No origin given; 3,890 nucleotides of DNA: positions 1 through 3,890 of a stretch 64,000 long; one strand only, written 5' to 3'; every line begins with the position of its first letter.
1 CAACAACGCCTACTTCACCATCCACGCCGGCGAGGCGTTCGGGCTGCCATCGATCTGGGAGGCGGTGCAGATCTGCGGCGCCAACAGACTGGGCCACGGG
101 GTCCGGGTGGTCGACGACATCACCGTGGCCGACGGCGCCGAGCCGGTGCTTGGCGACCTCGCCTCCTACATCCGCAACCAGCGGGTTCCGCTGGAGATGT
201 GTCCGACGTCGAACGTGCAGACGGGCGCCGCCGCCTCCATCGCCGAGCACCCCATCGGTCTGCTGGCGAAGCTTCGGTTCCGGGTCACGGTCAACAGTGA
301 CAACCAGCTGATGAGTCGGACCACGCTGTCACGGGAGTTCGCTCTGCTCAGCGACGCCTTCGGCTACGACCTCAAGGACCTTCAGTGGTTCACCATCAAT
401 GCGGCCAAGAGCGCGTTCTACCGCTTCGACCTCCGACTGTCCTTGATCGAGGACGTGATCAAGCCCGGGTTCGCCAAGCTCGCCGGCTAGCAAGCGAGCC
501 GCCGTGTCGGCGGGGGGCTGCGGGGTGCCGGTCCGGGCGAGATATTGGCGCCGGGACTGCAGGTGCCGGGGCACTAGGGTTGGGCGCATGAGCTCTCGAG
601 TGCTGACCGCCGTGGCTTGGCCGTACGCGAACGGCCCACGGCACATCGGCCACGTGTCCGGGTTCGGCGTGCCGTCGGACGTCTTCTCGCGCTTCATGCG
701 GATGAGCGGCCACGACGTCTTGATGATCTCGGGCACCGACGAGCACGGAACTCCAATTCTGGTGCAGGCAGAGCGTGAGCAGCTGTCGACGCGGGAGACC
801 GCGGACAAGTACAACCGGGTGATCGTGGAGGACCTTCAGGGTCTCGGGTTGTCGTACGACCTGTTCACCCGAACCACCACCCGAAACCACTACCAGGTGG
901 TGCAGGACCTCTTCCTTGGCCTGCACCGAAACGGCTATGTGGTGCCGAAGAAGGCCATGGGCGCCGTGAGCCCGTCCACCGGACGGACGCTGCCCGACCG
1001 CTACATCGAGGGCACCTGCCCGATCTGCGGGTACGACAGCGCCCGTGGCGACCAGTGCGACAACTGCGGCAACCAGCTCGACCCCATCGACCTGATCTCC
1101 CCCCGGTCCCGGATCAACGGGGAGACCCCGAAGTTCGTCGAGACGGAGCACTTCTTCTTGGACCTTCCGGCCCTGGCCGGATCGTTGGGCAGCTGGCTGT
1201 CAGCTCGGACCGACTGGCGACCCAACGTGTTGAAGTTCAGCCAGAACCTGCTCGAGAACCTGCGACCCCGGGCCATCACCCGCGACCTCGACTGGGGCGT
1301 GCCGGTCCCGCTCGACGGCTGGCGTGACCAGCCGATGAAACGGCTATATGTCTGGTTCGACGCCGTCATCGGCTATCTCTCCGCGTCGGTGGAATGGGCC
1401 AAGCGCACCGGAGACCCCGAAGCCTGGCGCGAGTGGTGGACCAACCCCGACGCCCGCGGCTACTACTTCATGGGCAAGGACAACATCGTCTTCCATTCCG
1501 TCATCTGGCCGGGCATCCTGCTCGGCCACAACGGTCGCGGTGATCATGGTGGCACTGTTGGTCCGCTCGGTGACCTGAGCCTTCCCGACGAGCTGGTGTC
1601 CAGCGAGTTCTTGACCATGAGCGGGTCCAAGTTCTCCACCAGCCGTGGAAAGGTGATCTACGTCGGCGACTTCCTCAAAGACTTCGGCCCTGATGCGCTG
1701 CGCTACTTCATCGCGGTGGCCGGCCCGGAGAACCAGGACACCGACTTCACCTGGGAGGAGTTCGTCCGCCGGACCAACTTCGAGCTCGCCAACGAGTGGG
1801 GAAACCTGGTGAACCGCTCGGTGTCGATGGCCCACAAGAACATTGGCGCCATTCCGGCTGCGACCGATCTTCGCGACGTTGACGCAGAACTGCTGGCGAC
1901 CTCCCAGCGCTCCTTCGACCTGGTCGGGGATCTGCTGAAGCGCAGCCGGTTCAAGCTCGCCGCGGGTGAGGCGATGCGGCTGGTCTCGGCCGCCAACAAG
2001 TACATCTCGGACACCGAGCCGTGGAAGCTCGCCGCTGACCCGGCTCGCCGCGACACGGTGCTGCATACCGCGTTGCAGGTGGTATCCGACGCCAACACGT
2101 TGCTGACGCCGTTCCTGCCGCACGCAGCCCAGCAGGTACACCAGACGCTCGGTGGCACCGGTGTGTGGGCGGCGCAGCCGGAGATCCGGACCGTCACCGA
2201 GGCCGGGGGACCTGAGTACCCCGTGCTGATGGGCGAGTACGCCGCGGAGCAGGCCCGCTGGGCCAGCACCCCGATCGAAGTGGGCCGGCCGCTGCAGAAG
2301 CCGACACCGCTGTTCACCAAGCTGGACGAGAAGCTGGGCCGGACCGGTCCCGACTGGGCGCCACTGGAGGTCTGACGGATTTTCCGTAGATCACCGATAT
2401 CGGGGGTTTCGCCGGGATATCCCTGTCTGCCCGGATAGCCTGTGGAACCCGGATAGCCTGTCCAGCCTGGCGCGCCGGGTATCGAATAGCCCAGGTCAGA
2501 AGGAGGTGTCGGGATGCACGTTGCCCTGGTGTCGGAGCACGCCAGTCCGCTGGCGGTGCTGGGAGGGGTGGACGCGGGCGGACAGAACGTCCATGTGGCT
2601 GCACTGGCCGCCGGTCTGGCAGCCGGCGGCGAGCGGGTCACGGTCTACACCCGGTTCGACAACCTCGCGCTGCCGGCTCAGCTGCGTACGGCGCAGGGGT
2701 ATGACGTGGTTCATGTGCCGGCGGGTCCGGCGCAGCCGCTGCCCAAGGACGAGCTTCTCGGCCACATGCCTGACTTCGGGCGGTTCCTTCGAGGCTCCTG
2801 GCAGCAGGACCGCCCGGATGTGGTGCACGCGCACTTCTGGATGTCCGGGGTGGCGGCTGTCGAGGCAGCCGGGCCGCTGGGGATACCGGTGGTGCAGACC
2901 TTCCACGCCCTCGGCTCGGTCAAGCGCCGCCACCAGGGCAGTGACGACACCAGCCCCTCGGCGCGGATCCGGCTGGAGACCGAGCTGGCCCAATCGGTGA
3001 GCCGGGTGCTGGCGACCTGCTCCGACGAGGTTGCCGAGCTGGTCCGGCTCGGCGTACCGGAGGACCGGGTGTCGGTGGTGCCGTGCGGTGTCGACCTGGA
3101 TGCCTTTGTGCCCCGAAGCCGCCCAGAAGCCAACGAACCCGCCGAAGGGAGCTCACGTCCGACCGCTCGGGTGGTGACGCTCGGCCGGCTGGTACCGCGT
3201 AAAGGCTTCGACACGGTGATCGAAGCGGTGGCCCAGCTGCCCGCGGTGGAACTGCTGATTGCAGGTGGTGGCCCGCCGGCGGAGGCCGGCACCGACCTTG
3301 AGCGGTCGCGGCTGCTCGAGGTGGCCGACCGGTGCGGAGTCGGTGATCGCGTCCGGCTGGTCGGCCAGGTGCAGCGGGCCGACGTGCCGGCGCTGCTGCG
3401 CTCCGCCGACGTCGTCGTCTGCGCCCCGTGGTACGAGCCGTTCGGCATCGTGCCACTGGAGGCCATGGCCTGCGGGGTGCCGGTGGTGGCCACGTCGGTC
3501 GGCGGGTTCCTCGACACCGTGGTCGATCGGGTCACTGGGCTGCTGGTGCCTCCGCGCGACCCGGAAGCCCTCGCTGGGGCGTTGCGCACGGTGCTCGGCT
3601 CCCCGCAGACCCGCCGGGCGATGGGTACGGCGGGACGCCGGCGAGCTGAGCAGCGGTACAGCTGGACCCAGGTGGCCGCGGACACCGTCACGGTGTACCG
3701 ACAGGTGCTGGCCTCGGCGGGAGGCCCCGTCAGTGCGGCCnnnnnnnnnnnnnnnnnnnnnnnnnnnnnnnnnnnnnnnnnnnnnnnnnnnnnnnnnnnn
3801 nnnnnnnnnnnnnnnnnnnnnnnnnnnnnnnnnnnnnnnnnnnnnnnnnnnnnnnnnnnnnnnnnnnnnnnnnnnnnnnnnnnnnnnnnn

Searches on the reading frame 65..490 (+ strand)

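Call 97: search_protein_families(library=pfam, proteins=[window:65-490:+], max_evalue=0.0001)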
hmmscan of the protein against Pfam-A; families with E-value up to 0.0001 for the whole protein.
window:65-490:+ (141 aa): 1 family
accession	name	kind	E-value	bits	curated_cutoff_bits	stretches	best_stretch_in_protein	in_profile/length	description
PF00962.28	A_deaminase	-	3.3e-33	115.6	27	1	2-133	209-329/330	Adenosine deaminase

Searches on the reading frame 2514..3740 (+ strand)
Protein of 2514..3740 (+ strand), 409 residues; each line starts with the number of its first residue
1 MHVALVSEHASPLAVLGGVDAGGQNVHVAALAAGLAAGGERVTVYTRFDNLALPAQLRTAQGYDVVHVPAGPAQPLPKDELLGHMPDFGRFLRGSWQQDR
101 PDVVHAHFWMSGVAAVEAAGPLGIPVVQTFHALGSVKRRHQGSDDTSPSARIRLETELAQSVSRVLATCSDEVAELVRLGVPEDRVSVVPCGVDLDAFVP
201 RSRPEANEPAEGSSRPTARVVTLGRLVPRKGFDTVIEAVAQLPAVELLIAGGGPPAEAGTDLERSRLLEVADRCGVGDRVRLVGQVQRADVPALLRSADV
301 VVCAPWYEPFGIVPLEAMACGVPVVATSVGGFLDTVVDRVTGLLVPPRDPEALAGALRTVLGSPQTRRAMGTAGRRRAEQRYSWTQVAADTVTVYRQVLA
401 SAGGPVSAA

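Call 44: search_solved_structures(query=window:2514-3740:+, max_evalue=1e-10)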
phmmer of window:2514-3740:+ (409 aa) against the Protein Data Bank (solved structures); distinct sequences matched with E-value up to 1e-10: 21.
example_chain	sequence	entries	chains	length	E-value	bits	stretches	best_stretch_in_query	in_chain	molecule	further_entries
6kih_A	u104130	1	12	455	2e-67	231.2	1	3-401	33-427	Tll1590 protein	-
3c4q_A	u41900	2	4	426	3e-52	181.3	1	1-401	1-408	Predicted glycosyltransferases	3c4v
3c48_A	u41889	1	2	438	3.3e-52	181.1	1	1-401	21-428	Predicted glycosyltransferases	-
6tvp_A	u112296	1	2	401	9.5e-31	110.5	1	101-399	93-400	Alpha-maltose-1-phosphate synthase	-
2r60_A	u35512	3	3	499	5.1e-23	85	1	282-398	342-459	Glycosyl transferase, group 1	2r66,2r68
7qsg_A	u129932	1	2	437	1.4e-21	80.3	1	152-401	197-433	D-inositol 3-phosphate glycosyltransferase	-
3oka_A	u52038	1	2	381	4.2e-20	75.4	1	189-387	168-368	GDP-mannose-dependent alpha-(1-6)-phosphatidylinositol monomannoside mannosyltransferase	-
3okc_A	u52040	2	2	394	4.7e-20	75.3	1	189-387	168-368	GDP-mannose-dependent alpha-(1-6)-phosphatidylinositol monomannoside mannosyltransferase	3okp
6ldq_D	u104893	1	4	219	1.6e-19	73.5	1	3-198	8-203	Tll1590 protein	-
4n9w_A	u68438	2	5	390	5.2e-18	68.5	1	183-403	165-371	GDP-mannose-dependent alpha-(1-2)-phosphatidylinositol mannosyltransferase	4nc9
2gej_A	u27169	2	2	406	5.9e-18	68.3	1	183-403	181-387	PHOSPHATIDYLINOSITOL MANNOSYLTRANSFERASE (PimA)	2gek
4xso_B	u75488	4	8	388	2.3e-17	66.4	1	152-385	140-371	Alr3699 protein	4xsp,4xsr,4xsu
5d00_A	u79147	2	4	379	5.1e-15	58.7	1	98-396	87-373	N-acetyl-alpha-D-glucosaminyl L-malate synthase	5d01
2jjm_A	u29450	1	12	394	7.7e-15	58.1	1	97-400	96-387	GLYCOSYL TRANSFERASE, GROUP 1 FAMILY PROTEIN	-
3mbo_A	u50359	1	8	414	8.9e-15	57.9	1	97-400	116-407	Glycosyltransferase, group 1 family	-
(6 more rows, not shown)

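Call 94: search_solved_structures(query=window:2514-3740:+, max_evalue=1e-40, show_alignments=2)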
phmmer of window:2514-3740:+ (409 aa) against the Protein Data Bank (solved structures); distinct sequences matched with E-value up to 1e-40: 3.
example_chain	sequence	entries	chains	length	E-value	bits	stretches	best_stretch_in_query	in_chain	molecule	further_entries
6kih_A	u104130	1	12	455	2e-67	231.2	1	3-401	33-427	Tll1590 protein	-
3c4q_A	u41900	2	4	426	3e-52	181.3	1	1-401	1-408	Predicted glycosyltransferases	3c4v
3c48_A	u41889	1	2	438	3.3e-52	181.1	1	1-401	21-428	Predicted glycosyltransferases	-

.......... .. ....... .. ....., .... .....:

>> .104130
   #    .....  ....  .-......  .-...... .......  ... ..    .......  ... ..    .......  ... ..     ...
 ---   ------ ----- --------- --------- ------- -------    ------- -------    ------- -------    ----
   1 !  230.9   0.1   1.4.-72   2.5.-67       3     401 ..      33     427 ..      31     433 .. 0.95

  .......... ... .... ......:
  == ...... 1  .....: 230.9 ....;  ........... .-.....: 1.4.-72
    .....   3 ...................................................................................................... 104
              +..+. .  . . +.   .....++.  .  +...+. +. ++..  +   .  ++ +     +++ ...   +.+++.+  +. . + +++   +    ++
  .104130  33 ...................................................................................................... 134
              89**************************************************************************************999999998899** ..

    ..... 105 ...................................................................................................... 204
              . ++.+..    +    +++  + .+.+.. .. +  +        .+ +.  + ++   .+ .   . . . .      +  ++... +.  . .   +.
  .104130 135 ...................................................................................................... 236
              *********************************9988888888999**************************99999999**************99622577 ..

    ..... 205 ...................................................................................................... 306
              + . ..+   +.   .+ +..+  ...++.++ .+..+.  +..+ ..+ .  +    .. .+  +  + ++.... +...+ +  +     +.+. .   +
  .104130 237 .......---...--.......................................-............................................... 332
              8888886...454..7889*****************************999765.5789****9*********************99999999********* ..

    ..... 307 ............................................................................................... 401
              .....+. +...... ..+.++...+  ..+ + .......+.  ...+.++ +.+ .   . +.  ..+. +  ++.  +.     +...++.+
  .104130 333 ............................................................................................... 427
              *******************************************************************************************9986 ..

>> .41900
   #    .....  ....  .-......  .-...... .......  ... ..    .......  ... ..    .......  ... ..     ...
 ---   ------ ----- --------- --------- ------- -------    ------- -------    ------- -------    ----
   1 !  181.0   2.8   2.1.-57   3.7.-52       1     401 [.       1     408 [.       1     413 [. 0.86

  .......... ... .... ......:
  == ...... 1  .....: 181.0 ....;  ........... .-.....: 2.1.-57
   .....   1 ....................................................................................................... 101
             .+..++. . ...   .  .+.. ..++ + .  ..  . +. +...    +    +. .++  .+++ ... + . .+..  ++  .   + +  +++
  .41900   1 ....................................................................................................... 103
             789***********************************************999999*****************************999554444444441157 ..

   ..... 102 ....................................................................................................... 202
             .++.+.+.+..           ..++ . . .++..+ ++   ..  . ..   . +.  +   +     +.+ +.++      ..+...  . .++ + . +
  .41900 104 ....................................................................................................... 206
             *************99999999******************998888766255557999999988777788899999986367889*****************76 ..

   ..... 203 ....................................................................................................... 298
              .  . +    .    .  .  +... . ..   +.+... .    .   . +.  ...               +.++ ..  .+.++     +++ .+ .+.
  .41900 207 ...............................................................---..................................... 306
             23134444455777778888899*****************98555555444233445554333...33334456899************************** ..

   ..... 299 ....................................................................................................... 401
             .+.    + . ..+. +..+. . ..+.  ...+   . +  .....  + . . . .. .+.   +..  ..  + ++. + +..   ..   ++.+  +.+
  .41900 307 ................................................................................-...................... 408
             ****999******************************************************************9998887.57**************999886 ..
